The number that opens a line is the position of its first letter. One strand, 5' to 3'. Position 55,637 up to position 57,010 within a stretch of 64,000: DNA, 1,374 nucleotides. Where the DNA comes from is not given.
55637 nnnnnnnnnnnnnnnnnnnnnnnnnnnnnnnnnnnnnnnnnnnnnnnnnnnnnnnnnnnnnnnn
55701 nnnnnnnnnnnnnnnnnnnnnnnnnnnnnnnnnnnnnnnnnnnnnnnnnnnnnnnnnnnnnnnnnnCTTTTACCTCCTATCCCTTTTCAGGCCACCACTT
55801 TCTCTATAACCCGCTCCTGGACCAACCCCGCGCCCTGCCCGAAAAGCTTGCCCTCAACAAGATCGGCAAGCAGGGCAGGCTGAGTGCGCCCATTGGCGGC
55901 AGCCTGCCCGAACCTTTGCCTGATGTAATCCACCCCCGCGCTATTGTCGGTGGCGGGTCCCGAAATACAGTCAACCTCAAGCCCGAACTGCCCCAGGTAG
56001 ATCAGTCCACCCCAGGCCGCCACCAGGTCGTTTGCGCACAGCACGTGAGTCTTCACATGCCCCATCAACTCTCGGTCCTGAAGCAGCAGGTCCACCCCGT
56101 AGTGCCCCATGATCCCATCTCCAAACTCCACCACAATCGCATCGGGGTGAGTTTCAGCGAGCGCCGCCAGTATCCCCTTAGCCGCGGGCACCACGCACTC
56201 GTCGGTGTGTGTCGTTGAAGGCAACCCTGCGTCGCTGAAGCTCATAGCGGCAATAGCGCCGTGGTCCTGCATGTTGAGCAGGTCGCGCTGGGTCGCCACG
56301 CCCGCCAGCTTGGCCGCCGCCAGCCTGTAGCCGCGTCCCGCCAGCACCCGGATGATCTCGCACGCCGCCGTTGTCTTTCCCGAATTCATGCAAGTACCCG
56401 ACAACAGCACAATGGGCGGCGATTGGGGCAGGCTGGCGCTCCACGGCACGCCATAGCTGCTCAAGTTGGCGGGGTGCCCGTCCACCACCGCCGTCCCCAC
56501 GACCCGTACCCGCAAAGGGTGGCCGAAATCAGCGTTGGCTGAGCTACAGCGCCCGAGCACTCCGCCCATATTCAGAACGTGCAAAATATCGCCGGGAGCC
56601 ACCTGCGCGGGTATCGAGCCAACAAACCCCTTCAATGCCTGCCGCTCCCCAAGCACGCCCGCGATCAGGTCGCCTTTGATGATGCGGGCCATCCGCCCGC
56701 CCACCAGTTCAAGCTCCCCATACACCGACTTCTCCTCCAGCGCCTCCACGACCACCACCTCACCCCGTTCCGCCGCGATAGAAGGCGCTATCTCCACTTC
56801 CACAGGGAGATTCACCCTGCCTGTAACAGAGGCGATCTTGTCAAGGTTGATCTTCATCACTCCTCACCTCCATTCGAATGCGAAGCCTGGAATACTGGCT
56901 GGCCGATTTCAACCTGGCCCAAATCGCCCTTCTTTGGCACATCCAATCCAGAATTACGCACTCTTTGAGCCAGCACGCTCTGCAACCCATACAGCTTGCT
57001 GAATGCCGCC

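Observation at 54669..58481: Arginine operon argG-DUF1611-argF'-argH under a T-box-like leader, with a non-canonical carbamoyltransferase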

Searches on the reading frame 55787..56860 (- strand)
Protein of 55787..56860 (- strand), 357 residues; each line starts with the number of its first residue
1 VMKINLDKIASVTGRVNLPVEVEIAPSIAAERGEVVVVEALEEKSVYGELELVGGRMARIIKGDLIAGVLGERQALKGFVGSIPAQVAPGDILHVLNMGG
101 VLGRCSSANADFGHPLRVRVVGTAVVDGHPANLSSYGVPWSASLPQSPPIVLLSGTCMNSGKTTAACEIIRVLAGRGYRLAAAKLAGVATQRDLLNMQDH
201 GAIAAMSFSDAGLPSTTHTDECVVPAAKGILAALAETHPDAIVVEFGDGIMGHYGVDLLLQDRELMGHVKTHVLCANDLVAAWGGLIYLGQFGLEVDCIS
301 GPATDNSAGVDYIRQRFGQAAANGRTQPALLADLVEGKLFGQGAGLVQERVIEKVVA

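Call 6: search_protein_families(library=pfam, proteins=[window:55787-56860:-])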
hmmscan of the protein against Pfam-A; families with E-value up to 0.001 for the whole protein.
window:55787-56860:- (357 aa): 0 families

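Call 7: search_protein_families(library=pfam, proteins=[window:55787-56860:-], max_evalue=10)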
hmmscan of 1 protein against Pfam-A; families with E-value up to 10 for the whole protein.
window:55787-56860:- (357 aa): 2 families
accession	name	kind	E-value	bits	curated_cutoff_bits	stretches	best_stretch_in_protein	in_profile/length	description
PF01656.29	CbiA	-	0.0039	17.6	25.4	1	159-188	9-38/125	CobQ/CobB/MinD/ParA nucleotide binding domain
PF03205.20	MobB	-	0.0041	17.4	26.6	1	157-219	7-74/133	Molybdopterin guanine dinucleotide synthesis protein B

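Call 8: search_protein_families(library=ncbifam, proteins=[window:55787-56860:-], max_evalue=1)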
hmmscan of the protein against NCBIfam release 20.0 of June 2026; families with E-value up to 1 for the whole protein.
window:55787-56860:- (357 aa): 6 families
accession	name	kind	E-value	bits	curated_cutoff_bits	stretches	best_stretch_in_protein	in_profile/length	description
NF011056.0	PRK14489.1-1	equivalog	0.0039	16.4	379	1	143-187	198-241/363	bifunctional molybdenum cofactor guanylyltransferase MobA/molybdopterin-guanine dinucleotide biosynthesis adaptor protein MobB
TIGR00176.1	mobB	equivalog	0.0064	16.5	76.2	1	157-186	7-36/155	molybdopterin-guanine dinucleotide biosynthesis protein B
TIGR03341.1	YhgI_GntY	equivalog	0.012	15.4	269.35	1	6-45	100-139/190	Fe-S biogenesis protein NfuA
TIGR00313.1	cobQ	equivalog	0.022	13.6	309.9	1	152-185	2-35/477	cobyric acid synthase CobQ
NF011064.0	PRK14494.1-3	equivalog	0.039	13.3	418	1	159-193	11-45/244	putative molybdopterin-guanine dinucleotide biosynthesis protein MobB/FeS domain-containing protein protein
NF008392.0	PRK11190.1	equivalog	0.076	12.9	268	0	8-45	103-140/192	Fe-S biogenesis protein NfuA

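Call 10: search_solved_structures(query=window:55787-56860:-, max_evalue=10, show_alignments=2)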
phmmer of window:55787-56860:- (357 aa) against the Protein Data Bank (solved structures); distinct sequences matched with E-value up to 10: 2.
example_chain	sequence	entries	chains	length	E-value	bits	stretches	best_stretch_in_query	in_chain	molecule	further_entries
1dts_A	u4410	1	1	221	0.33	13.3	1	153-232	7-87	DETHIOBIOTIN SYNTHETASE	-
1a82_A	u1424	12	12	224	0.34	13.2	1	153-232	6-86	DETHIOBIOTIN SYNTHETASE | PROTEIN (DETHIOBIOTIN SYNTHETASE) | DETHIOBIOTIN SYNTHASE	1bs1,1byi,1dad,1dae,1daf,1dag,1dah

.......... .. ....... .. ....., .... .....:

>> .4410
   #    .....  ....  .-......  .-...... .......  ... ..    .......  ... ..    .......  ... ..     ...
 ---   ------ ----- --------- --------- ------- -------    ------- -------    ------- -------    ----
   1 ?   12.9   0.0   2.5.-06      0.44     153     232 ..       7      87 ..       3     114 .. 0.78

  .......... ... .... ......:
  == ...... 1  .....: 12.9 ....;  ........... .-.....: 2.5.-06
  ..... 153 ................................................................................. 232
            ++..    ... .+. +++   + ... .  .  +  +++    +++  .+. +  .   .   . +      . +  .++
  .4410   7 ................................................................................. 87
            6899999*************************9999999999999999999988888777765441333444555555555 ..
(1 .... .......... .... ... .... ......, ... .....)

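Call 11: find_homologous_proteins(query=window:55787-56860:-, max_evalue=0.001)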
Query window:55787-56860:- (357 aa): 2500 proteins with E <= 0.001 among 8000 candidates; the best 120 are listed.
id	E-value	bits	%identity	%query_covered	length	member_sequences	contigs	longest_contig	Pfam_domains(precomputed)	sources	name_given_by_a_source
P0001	1.3e-228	776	100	100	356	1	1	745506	-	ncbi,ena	-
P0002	1.6e-189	647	83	100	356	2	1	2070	-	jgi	-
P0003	7.4e-179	612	80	95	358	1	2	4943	-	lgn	-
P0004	4.9e-176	603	78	95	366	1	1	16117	-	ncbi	ncbi:MAG: hypothetical protein ACJ78Q_06560 [Chloroflexia bacterium]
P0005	6.1e-176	603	78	96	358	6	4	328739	-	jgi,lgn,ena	jgi:hypothetical protein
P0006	5.1e-175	600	79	95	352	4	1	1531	-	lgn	-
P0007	6.9e-175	599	79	95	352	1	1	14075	-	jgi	jgi:hypothetical protein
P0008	7.4e-175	599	76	100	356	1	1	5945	-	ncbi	-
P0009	8.3e-174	596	79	95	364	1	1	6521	-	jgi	jgi:hypothetical protein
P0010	8.8e-174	596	75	98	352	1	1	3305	-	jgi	jgi:hypothetical protein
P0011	3.5e-173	594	74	98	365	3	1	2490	-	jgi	jgi:hypothetical protein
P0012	1.0e-172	592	75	98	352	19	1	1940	-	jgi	jgi:hypothetical protein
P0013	1.4e-172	592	76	97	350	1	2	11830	-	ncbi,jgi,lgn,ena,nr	ncbi:MAG TPA: hypothetical protein VKY74_01700 [Chloroflexia bacterium]|nr:hypothetical protein [Chl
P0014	1.6e-172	591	76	100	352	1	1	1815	-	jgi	jgi:hypothetical protein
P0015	1.4e-171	588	77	95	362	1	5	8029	-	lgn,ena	-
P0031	2.4e-166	571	75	96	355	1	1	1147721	-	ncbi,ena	-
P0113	4.1e-110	386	54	95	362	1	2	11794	-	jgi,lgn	jgi:hypothetical protein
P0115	4.4e-107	376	53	96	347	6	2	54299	-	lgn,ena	-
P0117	7.4e-107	376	54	95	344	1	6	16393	-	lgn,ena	-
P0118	7.8e-107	375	54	98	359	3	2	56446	-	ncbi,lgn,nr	ncbi:MAG: hypothetical protein HY816_18180 [Candidatus Wallbacteria bacterium]|nr:hypothetical prote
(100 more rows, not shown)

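Call 13: find_encoding_contigs(protein=P0118, flank=8000, max_places=3)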
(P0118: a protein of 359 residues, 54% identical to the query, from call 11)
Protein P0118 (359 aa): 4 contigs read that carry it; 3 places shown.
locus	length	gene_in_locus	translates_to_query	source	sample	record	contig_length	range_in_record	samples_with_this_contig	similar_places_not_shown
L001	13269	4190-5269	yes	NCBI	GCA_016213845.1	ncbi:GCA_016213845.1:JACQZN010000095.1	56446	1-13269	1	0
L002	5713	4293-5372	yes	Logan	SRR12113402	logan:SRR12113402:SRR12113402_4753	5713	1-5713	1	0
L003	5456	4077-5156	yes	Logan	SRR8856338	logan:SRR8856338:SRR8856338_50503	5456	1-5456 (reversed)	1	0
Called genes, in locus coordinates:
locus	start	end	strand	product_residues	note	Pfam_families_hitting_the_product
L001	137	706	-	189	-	-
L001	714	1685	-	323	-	-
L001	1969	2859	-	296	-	PF20628:Dyp_perox_C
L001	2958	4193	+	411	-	PF00764:Arginosuc_synth, PF20979:Arginosuc_syn_C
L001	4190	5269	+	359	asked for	-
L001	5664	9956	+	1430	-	-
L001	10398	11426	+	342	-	PF01118:Semialdhyde_dh, PF02774:Semialdhyde_dhC, PF22698:Semialdhyde_dhC_1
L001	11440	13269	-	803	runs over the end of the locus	PF00069:Pkinase, PF01636:APH (faint), PF07714:PK_Tyr_Ser-Thr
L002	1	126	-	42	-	?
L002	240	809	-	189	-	-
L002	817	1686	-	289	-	-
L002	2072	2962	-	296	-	PF20628:Dyp_perox_C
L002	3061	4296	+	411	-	PF00764:Arginosuc_synth, PF20979:Arginosuc_syn_C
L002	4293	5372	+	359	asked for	-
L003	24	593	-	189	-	-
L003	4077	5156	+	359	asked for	-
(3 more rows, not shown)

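Call 14: find_encoding_contigs(protein=P0115, flank=8000, max_places=3)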
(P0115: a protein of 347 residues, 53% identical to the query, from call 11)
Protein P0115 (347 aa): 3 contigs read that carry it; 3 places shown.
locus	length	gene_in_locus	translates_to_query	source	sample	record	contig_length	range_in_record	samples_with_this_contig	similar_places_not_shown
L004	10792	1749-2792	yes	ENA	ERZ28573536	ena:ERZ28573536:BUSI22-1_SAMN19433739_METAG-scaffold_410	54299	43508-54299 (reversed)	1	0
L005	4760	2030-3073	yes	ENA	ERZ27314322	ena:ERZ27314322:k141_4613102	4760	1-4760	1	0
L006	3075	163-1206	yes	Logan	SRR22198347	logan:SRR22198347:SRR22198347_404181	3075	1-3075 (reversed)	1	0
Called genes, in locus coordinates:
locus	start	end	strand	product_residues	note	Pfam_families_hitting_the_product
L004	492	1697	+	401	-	PF00764:Arginosuc_synth, PF20979:Arginosuc_syn_C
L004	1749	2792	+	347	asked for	-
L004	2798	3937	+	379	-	PF01118:Semialdhyde_dh, PF22698:Semialdhyde_dhC_1, PF02774:Semialdhyde_dhC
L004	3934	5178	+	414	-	PF00202:Aminotran_3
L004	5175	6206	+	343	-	PF02729:OTCace_N, PF00185:OTCace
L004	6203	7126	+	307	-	PF00696:AA_kinase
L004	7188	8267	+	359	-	PF04389:Peptidase_M28 (weak), PF01546:Peptidase_M20, PF07687:M20_dimer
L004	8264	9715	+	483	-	PF00206:Lyase_1, PF14698:ASL_C2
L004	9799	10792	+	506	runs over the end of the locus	PF13205:Big_5, PF07250:Glyoxal_oxid_N (faint), PF24981:Beta-prop_ATRN-LZTR1 (weak), PF01344:Kelch_1 (faint), PF07646:Kelch_2 (faint), PF13415:Beta-prop_FBX42, PF13418:Beta-prop_TYW4, PF24681:Kelch_KLHDC2_KLHL20_DRC7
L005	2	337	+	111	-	?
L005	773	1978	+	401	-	PF00764:Arginosuc_synth, PF20979:Arginosuc_syn_C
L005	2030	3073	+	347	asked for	-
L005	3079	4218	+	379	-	PF01118:Semialdhyde_dh, PF22698:Semialdhyde_dhC_1, PF02774:Semialdhyde_dhC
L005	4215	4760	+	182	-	?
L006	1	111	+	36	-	?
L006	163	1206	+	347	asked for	-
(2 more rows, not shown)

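Call 15: find_encoding_contigs(protein=P0001, flank=10000, max_places=2)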
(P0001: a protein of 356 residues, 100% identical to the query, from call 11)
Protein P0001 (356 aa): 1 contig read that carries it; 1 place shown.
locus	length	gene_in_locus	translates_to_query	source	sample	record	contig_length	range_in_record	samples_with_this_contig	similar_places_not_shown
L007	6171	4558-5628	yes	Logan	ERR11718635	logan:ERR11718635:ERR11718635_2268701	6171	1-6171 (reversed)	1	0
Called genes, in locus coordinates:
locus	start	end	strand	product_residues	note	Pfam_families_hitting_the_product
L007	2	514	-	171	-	?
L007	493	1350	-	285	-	PF13489:Methyltransf_23, PF01209:Ubie_methyltran, PF13847:Methyltransf_31, PF08241:Methyltransf_11, PF08242:Methyltransf_12, PF13649:Methyltransf_25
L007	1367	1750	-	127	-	PF01042:Ribonuc_L-PSP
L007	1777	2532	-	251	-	PF00702:Hydrolase, PF13344:Hydrolase_6, PF13419:HAD_2 (faint), PF13242:Hydrolase_like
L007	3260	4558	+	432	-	PF00764:Arginosuc_synth, PF06508:QueC (weak), PF20979:Arginosuc_syn_C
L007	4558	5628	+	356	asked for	-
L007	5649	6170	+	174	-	?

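Call 22: find_encoding_contigs(protein=P0113, flank=8000, max_places=2)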
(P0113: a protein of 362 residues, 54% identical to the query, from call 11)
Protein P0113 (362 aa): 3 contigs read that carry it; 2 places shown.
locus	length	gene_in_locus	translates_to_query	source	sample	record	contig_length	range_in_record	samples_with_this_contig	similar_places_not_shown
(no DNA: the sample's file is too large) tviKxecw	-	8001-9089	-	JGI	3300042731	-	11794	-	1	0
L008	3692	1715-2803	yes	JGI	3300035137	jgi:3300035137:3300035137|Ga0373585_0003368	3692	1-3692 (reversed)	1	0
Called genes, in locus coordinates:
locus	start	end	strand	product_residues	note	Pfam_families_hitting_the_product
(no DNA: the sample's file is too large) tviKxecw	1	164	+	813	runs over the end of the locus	PF06165:GH94_b-supersand, PF17167:Glyco_hydro_94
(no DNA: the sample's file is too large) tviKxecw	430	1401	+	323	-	PF00365:PFK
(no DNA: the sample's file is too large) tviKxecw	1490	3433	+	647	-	PF00128:Alpha-amylase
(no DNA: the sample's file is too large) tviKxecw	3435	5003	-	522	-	PF00070:Pyr_redox (faint), PF00890:FAD_binding_2 (weak), PF01134:GIDA (faint), PF01266:DAO, PF07992:Pyr_redox_2 (weak), PF12831:FAD_oxidored, PF01593:Amino_oxidase, PF13450:NAD_binding_8, +1 more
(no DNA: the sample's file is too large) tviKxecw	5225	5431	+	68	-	-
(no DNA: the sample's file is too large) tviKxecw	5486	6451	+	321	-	PF00494:SQS_PSY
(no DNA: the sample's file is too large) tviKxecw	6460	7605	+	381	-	PF05834:Lycopene_cycl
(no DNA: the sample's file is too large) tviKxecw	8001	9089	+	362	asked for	-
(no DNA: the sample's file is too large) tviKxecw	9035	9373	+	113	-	?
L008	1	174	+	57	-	?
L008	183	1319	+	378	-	PF05834:Lycopene_cycl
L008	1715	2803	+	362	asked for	-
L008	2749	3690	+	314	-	?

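Call 23: find_encoding_contigs(protein=P0117, flank=8000, max_places=2)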
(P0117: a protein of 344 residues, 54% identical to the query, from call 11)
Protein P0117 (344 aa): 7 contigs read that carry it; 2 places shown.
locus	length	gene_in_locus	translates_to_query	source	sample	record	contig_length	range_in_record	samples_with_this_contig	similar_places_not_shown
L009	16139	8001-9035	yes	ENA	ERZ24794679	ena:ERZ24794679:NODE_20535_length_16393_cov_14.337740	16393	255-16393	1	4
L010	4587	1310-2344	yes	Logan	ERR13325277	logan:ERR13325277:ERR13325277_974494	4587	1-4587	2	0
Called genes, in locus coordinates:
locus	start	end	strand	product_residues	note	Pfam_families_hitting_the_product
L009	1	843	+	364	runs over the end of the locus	?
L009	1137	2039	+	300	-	PF06325:PrmA, PF05175:MTS (faint), PF13847:Methyltransf_31, PF08241:Methyltransf_11 (faint), PF13649:Methyltransf_25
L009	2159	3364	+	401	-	PF00202:Aminotran_3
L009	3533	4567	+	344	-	PF00877:NLPC_P60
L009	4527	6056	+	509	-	PF01225:Mur_ligase, PF08245:Mur_ligase_M, PF02875:Mur_ligase_C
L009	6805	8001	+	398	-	PF00764:Arginosuc_synth, PF06508:QueC (weak), PF20979:Arginosuc_syn_C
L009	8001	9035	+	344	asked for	-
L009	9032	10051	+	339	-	PF01118:Semialdhyde_dh, PF22698:Semialdhyde_dhC_1, PF02774:Semialdhyde_dhC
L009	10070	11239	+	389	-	PF00202:Aminotran_3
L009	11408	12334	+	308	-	PF00696:AA_kinase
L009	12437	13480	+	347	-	PF02729:OTCace_N, PF00185:OTCace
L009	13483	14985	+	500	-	PF00206:Lyase_1, PF14698:ASL_C2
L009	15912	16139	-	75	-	?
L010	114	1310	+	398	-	PF00764:Arginosuc_synth, PF06508:QueC (weak), PF20979:Arginosuc_syn_C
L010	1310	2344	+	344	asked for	-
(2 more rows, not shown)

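Call 29: predict_structure(alignment_id=A1)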
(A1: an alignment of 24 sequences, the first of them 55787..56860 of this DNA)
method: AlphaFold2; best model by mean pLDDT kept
length: 357 residues; sequences in the alignment: 24
mean_pLDDT: 91.3   pTM: 0.89
mean pLDDT of the five models: 91.3, 90.4, 88.6, 88.0, 87.6
residues with pLDDT >= 90: 288; 70-90: 44; 50-70: 10; < 50: 15
segments of 3 or more residues with pLDDT < 50: 343-357
pLDDT, mean of each block of 10 residues (from residue 1): 95 95 97 97 85 93 98 78 96 93 84 85 96 95 97 93 97 98 89 95 97 88 96 98 93 87 96 97 95 95 95 97 96 95 47 45
secondary structure, 60 per line:
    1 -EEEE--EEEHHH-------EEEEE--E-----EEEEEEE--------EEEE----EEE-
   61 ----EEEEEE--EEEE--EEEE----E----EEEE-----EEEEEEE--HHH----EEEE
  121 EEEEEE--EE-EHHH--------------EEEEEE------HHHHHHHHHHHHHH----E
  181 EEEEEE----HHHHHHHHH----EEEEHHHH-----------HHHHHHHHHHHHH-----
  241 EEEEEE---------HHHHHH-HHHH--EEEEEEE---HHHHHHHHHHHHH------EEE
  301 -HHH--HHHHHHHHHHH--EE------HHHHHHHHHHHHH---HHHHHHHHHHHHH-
elements in order: E2-5 E8-10 E21-25 E34-40 E49-52 E57-59 E65-70 E73-76 E79-82 E92-95 E101-107 E117-126 E150-155 H162-175 E180-186 H191-199 E204-207 H208-211 H223-235 E241-246 H256-261 H263-266 E269-275 H279-291 E298-300 H307-317 H328-340 H344-356
